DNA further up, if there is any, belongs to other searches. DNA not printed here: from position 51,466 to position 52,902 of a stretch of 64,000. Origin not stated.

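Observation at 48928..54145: Amino-sugar tailoring module: tandem-GNAT acetyltransferase, DegT aminotransferase fused to a GT-B-like domain, and a sulfotransferase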

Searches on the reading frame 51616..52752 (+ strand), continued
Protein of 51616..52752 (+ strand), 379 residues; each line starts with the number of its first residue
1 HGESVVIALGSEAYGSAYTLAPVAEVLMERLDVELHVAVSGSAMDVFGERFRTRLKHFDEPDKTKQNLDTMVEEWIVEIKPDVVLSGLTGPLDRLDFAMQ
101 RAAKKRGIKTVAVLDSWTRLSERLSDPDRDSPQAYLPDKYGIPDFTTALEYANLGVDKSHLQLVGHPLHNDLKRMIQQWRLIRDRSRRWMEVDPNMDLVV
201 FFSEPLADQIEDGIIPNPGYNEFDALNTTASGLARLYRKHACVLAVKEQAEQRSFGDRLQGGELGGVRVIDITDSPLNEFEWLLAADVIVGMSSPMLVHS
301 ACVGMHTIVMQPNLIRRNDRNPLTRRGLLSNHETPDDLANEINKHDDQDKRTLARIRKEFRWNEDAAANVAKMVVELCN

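Call 58: search_solved_structures(query=L006:5600-6676:+, max_evalue=0.00001)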
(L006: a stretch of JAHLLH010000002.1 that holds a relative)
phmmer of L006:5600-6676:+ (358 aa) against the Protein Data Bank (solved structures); distinct sequences matched with E-value up to 0.00001: 43.
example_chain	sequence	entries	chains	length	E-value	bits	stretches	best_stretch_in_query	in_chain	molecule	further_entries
3cea_A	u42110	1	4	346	5.1e-12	48.8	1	21-179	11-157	Myo-inositol 2-dehydrogenase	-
4hkt_A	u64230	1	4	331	6.4e-12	48.4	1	44-327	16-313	Inositol 2-dehydrogenase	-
8w9s_A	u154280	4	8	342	9.5e-11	44.6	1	82-235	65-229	NADH-dependent dihydrogenase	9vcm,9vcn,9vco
2glx_A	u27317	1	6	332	1.6e-10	43.9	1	80-182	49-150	1,5-anhydro-D-fructose reductase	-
1zh8_A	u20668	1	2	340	3.2e-10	42.8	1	66-177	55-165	oxidoreductase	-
7d5m_A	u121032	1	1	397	4.1e-10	42.5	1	46-186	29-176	Oxidoreductase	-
7d5n_A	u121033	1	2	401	4.2e-10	42.5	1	46-186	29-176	Oxidoreductase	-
4fb5_A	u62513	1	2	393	5e-10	42.2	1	88-183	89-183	Probable oxidoreductase protein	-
3kux_A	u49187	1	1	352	1.7e-09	40.5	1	86-184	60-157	Putative oxidoreductase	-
3f4l_A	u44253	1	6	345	2.6e-09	39.9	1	84-183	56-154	Putative oxidoreductase yhhX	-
3e82_A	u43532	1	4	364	3.8e-09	39.3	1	81-184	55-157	Putative oxidoreductase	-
3q2k_A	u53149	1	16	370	6.9e-09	38.5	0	41-180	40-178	oxidoreductase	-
4koa_A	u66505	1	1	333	7.4e-09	38.4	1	69-182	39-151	1,5-anhydro-D-fructose reductase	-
3fhl_A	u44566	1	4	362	1.1e-08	37.8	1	77-181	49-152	Putative oxidoreductase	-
3hnp_A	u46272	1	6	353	2.4e-08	36.7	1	83-223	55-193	Oxidoreductase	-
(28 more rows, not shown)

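Call 62: find_related_loci(query=A5, collection=metagenome_contigs, flank=8000)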
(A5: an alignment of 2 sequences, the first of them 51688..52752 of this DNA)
Query A5 (355 aa) in metagenome_contigs; peptide patterns used: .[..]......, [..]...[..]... (x = any residue, [..] = any of these).
391 stretches matched a pattern, but none encodes a relative of the query by tblastn (E <= 1e-3).

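Call 75: search_protein_families(library=ncbifam, alignment_id=A1, max_evalue=0.01)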
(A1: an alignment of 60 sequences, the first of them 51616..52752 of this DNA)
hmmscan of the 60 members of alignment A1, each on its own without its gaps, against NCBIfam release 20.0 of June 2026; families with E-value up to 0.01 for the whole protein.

A. member 1, window:51616-52752:+ (379 aa): 0 families

B. families by the number of members that match (of 60 scanned): 8 families
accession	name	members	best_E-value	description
NF046086.1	BFO_1060_trans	36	1.1e-12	BFO_1060 family glycosyltransferase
TIGR04396.2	surf_polysacc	27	7.7e-09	surface carbohydrate biosynthesis protein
TIGR03568.1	NeuC_NnaA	5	6.9e-05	UDP-N-acetylglucosamine 2-epimerase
TIGR04326.1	O_ant_LIC13510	4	5.3e-05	TIGR04326 family surface carbohydrate biosynthesis protein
NF010135.0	PRK13609.1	2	7e-05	diglucosyl diacylglycerol synthase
TIGR00236.1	wecB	1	0.0018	non-hydrolyzing UDP-N-acetylglucosamine 2-epimerase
NF008255.0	PRK11027.2-2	1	0.0031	hypothetical protein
TIGR02661.1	MauD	1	0.0035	methylamine dehydrogenase accessory protein MauD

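Call 83: search_protein_families(library=ncbifam, proteins=[window:51616-52752:+, L003:11462-12598:+, P0005, P0007, P0002, L006:7983-9134:+, L007:7983-9152:+, L008:7995-9161:+, L009:7740-8855:+], max_evalue=1)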
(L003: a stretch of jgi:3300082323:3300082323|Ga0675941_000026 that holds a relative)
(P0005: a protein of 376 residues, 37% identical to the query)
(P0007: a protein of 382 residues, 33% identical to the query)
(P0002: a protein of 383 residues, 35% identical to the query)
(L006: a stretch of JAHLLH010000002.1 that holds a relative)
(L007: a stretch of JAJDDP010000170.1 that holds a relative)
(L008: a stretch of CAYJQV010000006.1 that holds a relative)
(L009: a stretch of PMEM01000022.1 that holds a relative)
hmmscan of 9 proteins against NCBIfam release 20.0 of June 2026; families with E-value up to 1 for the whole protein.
window:51616-52752:+ (379 aa): 0 families

L003:11462-12598:+ (379 aa): 0 families

P0005 (376 aa): 1 family
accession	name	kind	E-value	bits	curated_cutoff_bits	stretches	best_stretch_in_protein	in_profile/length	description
NF001490.0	PRK00346.1-4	equivalog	0.11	11.7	233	1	55-82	62-92/254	5'/3'-nucleotidase SurE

P0007 (382 aa): 1 family
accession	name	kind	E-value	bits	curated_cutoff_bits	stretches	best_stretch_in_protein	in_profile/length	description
NF046086.1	BFO_1060_trans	domain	0.0038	16.4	200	1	239-309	223-291/365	BFO_1060 family glycosyltransferase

P0002 (383 aa): 2 families
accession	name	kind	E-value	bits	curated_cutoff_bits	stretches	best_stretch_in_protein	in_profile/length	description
TIGR04396.2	surf_polysacc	subfamily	7.7e-09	35.2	125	1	225-370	210-359/427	surface carbohydrate biosynthesis protein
NF046086.1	BFO_1060_trans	domain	6.9e-06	25.4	200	1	239-306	221-291/365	BFO_1060 family glycosyltransferase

L006:7983-9134:+ (384 aa): 2 families
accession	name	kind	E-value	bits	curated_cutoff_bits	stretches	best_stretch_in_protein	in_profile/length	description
NF046086.1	BFO_1060_trans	domain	0.028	13.6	200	1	238-309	222-291/365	BFO_1060 family glycosyltransferase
NF008409.0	PRK11231.1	equivalog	0.13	11.5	375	1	66-163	14-109/255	Fe(3+) dicitrate ABC transporter ATP-binding protein FecE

L007:7983-9152:+ (390 aa): 1 family
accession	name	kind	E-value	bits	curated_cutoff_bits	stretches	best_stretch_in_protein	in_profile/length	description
NF046086.1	BFO_1060_trans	domain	0.00015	21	200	1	235-347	219-338/365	BFO_1060 family glycosyltransferase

L008:7995-9161:+ (389 aa): 2 families
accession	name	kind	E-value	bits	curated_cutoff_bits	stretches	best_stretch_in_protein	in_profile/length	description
NF046086.1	BFO_1060_trans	domain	3.9e-05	22.9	200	1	222-304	208-292/365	BFO_1060 family glycosyltransferase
TIGR04396.2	surf_polysacc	subfamily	0.0015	17.8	125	1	226-306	215-293/427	surface carbohydrate biosynthesis protein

L009:7740-8855:+ (372 aa): 3 families
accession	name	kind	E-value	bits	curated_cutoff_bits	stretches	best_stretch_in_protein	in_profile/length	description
TIGR04396.2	surf_polysacc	subfamily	8.8e-05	21.8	125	1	210-327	202-320/427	surface carbohydrate biosynthesis protein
NF046086.1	BFO_1060_trans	domain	0.0068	15.6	200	1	139-327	118-317/365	BFO_1060 family glycosyltransferase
TIGR00236.1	wecB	equivalog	0.053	12.7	210.15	0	135-256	152-258/366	non-hydrolyzing UDP-N-acetylglucosamine 2-epimerase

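Call 88: find_encoding_contigs(protein=P0008, flank=9000, max_places=1)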
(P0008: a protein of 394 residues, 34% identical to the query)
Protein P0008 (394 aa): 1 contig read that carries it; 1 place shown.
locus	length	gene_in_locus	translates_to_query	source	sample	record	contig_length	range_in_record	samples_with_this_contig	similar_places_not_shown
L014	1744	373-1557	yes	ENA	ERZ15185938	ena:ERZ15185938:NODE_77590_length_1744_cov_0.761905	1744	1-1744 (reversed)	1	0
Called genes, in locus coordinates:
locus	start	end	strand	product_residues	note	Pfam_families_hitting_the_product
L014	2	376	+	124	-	?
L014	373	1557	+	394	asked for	-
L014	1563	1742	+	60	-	?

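Call 89: find_encoding_contigs(protein=P0006, flank=9000, max_places=1)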
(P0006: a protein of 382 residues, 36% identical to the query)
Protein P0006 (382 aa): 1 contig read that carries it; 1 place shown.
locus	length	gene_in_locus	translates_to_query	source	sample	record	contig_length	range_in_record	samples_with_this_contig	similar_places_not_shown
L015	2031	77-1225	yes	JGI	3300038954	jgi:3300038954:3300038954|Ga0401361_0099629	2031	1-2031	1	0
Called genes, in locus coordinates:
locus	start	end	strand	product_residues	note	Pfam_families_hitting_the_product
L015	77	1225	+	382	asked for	-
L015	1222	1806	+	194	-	PF13302:Acetyltransf_3, PF13523:Acetyltransf_8 (weak), PF00583:Acetyltransf_1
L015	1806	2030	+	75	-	?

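Call 90: find_encoding_contigs(protein=P0010, flank=9000, max_places=1)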
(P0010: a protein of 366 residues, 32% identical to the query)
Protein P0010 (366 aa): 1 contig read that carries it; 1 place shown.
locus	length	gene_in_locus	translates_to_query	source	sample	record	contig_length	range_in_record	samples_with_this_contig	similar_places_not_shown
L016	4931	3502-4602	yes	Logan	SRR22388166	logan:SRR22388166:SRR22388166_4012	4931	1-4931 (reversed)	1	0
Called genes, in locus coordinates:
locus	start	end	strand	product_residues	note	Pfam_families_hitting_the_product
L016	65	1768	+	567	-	PF02348:CTP_transf_3, PF12804:NTP_transf_3 (weak), PF01408:GFO_IDH_MocA, PF02894:GFO_IDH_MocA_C, PF22725:GFO_IDH_MocA_C3 (weak)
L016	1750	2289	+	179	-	PF13302:Acetyltransf_3, PF13420:Acetyltransf_4, PF00583:Acetyltransf_1, PF13673:Acetyltransf_10 (weak), PF13523:Acetyltransf_8 (weak)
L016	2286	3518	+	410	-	PF00155:Aminotran_1_2 (faint), PF01041:DegT_DnrJ_EryC1, PF01053:Cys_Met_Meta_PP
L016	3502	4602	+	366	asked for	PF02350:Epimerase_2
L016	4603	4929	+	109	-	?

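Call 91: find_encoding_contigs(protein=P0128, flank=9000, max_places=1)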
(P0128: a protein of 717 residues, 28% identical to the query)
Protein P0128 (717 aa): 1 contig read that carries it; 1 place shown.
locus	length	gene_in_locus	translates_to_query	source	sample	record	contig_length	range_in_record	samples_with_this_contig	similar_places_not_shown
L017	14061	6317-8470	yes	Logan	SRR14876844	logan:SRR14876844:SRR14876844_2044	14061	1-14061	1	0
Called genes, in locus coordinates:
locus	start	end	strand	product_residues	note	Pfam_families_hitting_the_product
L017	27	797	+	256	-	PF05401:NodS, PF01728:FtsJ (weak), PF03848:TehB (weak), PF13489:Methyltransf_23, PF13847:Methyltransf_31, PF08241:Methyltransf_11, PF08242:Methyltransf_12, PF13649:Methyltransf_25, +3 more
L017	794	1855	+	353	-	PF04055:Radical_SAM, PF13186:SPASM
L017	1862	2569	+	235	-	PF08889:WbqC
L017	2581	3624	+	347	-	PF03102:NeuB, PF08666:SAF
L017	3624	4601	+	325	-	-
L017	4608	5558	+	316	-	PF13489:Methyltransf_23 (weak), PF13649:Methyltransf_25 (faint), PF13847:Methyltransf_31 (weak), PF08241:Methyltransf_11 (weak)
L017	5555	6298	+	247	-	PF02348:CTP_transf_3, PF12804:NTP_transf_3 (weak)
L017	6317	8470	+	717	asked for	PF01408:GFO_IDH_MocA, PF02350:Epimerase_2 (faint)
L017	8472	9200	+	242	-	PF13489:Methyltransf_23 (weak), PF13847:Methyltransf_31 (weak), PF08241:Methyltransf_11, PF08242:Methyltransf_12 (weak), PF13649:Methyltransf_25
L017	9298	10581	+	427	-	PF01041:DegT_DnrJ_EryC1, PF01212:Beta_elim_lyase (faint)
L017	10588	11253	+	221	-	PF02585:PIG-L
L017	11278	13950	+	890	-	PF02348:CTP_transf_3, PF27859:LIC12162 (weak)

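Call 94: search_protein_families(library=ncbifam, proteins=[L006:2501-3553:+, L007:1242-2327:+, L009:5693-6736:+, L017:2581-3624:+, L006:4904-6676:+, L009:6718-7743:+, L001:1690-2682:+, L009:2818-3519:+, L009:8851-10185:+, L001:2673-3467:+], max_evalue=1e-10)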
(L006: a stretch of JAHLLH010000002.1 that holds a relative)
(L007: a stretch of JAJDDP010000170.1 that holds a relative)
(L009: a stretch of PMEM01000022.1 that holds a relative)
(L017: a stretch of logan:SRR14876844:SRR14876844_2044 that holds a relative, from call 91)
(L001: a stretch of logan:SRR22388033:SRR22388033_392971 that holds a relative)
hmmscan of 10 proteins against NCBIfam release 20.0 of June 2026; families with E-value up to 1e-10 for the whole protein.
L006:2501-3553:+ (350 aa): 2 families
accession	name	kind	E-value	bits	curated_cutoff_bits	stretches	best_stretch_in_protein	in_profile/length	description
TIGR03569.1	NeuB_NnaB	equivalog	2.4e-111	372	399.65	1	19-344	2-329/329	N-acetylneuraminate synthase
TIGR03586.1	PseI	equivalog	8.9e-85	284.7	340.25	1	18-343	2-326/327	pseudaminic acid synthase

L007:1242-2327:+ (361 aa): 2 families
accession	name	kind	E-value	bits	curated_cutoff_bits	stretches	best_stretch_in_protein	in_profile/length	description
TIGR03586.1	PseI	equivalog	1.2e-141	471.7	340.25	1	26-352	2-327/327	pseudaminic acid synthase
TIGR03569.1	NeuB_NnaB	equivalog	1.6e-92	310.1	399.65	1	26-350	1-327/329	N-acetylneuraminate synthase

L009:5693-6736:+ (347 aa): 2 families
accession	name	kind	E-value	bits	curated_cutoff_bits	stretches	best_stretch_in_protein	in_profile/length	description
TIGR03586.1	PseI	equivalog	4.1e-145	483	340.25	1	14-341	2-327/327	pseudaminic acid synthase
TIGR03569.1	NeuB_NnaB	equivalog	3.9e-84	282.5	399.65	1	15-339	2-327/329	N-acetylneuraminate synthase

L017:2581-3624:+ (347 aa): 2 families
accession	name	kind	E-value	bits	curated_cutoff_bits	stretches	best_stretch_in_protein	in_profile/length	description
TIGR03569.1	NeuB_NnaB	equivalog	2.9e-109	365.1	399.65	1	21-342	1-329/329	N-acetylneuraminate synthase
TIGR03586.1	PseI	equivalog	2.4e-94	316.2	340.25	1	21-342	2-327/327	pseudaminic acid synthase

L006:4904-6676:+ (590 aa): 9 families
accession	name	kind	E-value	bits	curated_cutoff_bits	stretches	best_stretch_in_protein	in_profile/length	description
TIGR04380.1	myo_inos_iolG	equivalog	7.1e-20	71.1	355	1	276-571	14-326/330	inositol 2-dehydrogenase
NF009905.0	PRK13368.1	subfamily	5.2e-17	62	255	1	15-136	5-123/243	3-deoxy-manno-octulosonate cytidylyltransferase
NF040723.1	UDP-GlcNAcDh_Arch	equivalog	2.1e-14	53.8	450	1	276-411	13-145/302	UDP-N-acetylglucosamine 3-dehydrogenase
NF003952.0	PRK05450.1-5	subfamily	5.8e-14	51.8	193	1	14-129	4-119/250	3-deoxy-manno-octulosonate cytidylyltransferase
NF052479.1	LevoglcsnDh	equivalog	1.1e-12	47.4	650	1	311-414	59-161/386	levoglucosan dehydrogenase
NF008607.0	PRK11579.1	subfamily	2.2e-12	46.7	330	1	312-416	51-154/346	oxidoreductase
NF003950.0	PRK05450.1-3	subfamily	6.7e-12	45.3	234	1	16-130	6-120/248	3-deoxy-manno-octulosonate cytidylyltransferase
NF041392.1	XylDh_Gfo6_Halo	equivalog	1.4e-11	43.8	350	1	305-416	60-172/350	D-xylose 1-dehydrogenase Gfo6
NF007574.0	PRK10206.1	equivalog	6.6e-11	41.8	352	0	315-415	55-154/345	oxidoreductase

L009:6718-7743:+ (341 aa): 4 families
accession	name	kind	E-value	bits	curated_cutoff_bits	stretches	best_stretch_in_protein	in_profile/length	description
NF040723.1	UDP-GlcNAcDh_Arch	equivalog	5.2e-21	75.5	450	1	17-175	2-146/302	UDP-N-acetylglucosamine 3-dehydrogenase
TIGR04380.1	myo_inos_iolG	equivalog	3.3e-19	69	355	1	17-174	3-149/330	inositol 2-dehydrogenase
NF052479.1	LevoglcsnDh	equivalog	1.5e-15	56.8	650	1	17-181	5-165/386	levoglucosan dehydrogenase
NF008607.0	PRK11579.1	subfamily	2.3e-15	56.4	330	1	38-178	17-153/346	oxidoreductase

L001:1690-2682:+ (330 aa): 4 families
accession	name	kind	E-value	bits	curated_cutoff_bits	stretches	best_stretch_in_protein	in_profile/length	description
NF040723.1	UDP-GlcNAcDh_Arch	equivalog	2.7e-31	109.2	450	1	1-319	1-300/302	UDP-N-acetylglucosamine 3-dehydrogenase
TIGR04380.1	myo_inos_iolG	equivalog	4.1e-28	98.2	355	1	2-324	3-327/330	inositol 2-dehydrogenase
NF052479.1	LevoglcsnDh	equivalog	1.9e-15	56.5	650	1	57-198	71-211/386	levoglucosan dehydrogenase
NF041392.1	XylDh_Gfo6_Halo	equivalog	8.6e-14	51.1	350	1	57-321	80-343/350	D-xylose 1-dehydrogenase Gfo6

L009:2818-3519:+ (233 aa): 6 families
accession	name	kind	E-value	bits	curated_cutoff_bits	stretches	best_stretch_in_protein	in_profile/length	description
TIGR03584.1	PseF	equivalog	7.7e-95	316.7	205.7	1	3-223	1-220/222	pseudaminic acid cytidylyltransferase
NF003952.0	PRK05450.1-5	subfamily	2.9e-18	65.9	193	1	3-128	4-121/250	3-deoxy-manno-octulosonate cytidylyltransferase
NF009905.0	PRK13368.1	subfamily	2e-15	56.8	255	1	3-123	4-114/243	3-deoxy-manno-octulosonate cytidylyltransferase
NF003950.0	PRK05450.1-3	subfamily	9.6e-15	54.6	234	1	3-154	4-145/248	3-deoxy-manno-octulosonate cytidylyltransferase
NF003948.0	PRK05450.1-1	equivalog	1.3e-13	50.7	281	1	3-128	7-125/248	3-deoxy-manno-octulosonate cytidylyltransferase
TIGR00466.1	kdsB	equivalog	8.2e-13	48.3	155.2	1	3-113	4-106/241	3-deoxy-manno-octulosonate cytidylyltransferase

L009:8851-10185:+ (444 aa): 7 families
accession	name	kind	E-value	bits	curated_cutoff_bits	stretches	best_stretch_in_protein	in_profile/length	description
TIGR03588.1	PseC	equivalog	1e-71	241.9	423.5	1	23-367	8-349/380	UDP-4-amino-4,6-dideoxy-N-acetyl-beta-L-altrosamine transaminase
NF008658.2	PRK11658.1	equivalog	2.5e-57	194.2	631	1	23-336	11-318/379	UDP-4-amino-4-deoxy-L-arabinose aminotransferase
TIGR04181.1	NHT_00031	hypoth_equivalog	7.2e-56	189.6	420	1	54-354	28-337/359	LegC family aminotransferase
TIGR04427.1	PLP_DesI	equivalog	2.2e-49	168.6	650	1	54-346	50-333/390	dTDP-4-dehydro-6-deoxyglucose aminotransferase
NF008687.0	PRK11706.1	equivalog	1.1e-44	152.7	375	1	61-343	36-321/375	dTDP-4-amino-4,6-dideoxygalactose transaminase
NF011936.0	PRK15407.1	equivalog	3.7e-35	121.5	423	1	56-235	65-252/440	lipopolysaccharide biosynthesis protein RfbH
TIGR02379.1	ECA_wecE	subfamily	1e-34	120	434.85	1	59-315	34-297/376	dTDP-4-amino-4,6-dideoxy-D-glucose transaminase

L001:2673-3467:+ (264 aa): 205 families (the best 25 are shown)
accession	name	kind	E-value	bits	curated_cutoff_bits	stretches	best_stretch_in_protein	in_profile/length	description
NF006070.0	PRK08213.1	subfamily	9e-56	189.2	279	1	10-263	7-258/259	gluconate 5-dehydrogenase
NF005067.0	PRK06484.1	equivalog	8.6e-55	186.2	713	1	14-263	8-253/524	short chain dehydrogenase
NF005559.1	PRK07231.1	subfamily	1.1e-54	185.5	215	1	13-262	2-248/249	glucose 1-dehydrogenase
NF006619.0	PRK09186.1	equivalog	7.8e-53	179.7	255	1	13-262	2-255/256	oxidoreductase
NF004791.0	PRK06138.1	equivalog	2.2e-51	174.6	312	1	13-264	3-252/252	SDR family oxidoreductase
NF004198.0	PRK05653.1-3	equivalog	3.3e-51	174.1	296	1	13-261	5-246/248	3-oxoacyl-ACP reductase FabG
NF009468.0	PRK12826.1-4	equivalog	3.5e-51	174.4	318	1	12-261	4-247/256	SDR family oxidoreductase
NF052558.1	MBtsdlDhBudC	equivalog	7e-51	173.2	270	1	14-264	2-244/250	meso-2,3-butanediol dehydrogenase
NF005309.0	PRK06841.1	subfamily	1.1e-49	169.3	286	1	10-262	10-253/255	GolD/DthD family dehydrogenase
NF009466.0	PRK12826.1-2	subfamily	1.2e-48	165.7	222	1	16-261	4-244/248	3-oxoacyl-ACP reductase FabG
NF004522.0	PRK05867.1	equivalog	1.5e-48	165.7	447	1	11-262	7-253/255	SDR family oxidoreductase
NF004778.0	PRK06124.1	equivalog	2e-48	165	303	1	9-263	5-254/256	SDR family oxidoreductase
NF053702.1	TrHdxCHCADhChcB1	equivalog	1.4e-47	162.2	400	1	13-263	2-242/250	trans-4-hydroxycyclohexanecarboxylate dehydrogenase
NF005446.0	PRK07035.1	equivalog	4.2e-47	160.5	373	1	10-262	6-254/255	SDR family oxidoreductase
NF053701.1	CsHdxCHCADhChcB2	equivalog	4.6e-47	160.6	350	1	14-263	2-244/245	cis-4-hydroxycyclohexanecarboxylate dehydrogenase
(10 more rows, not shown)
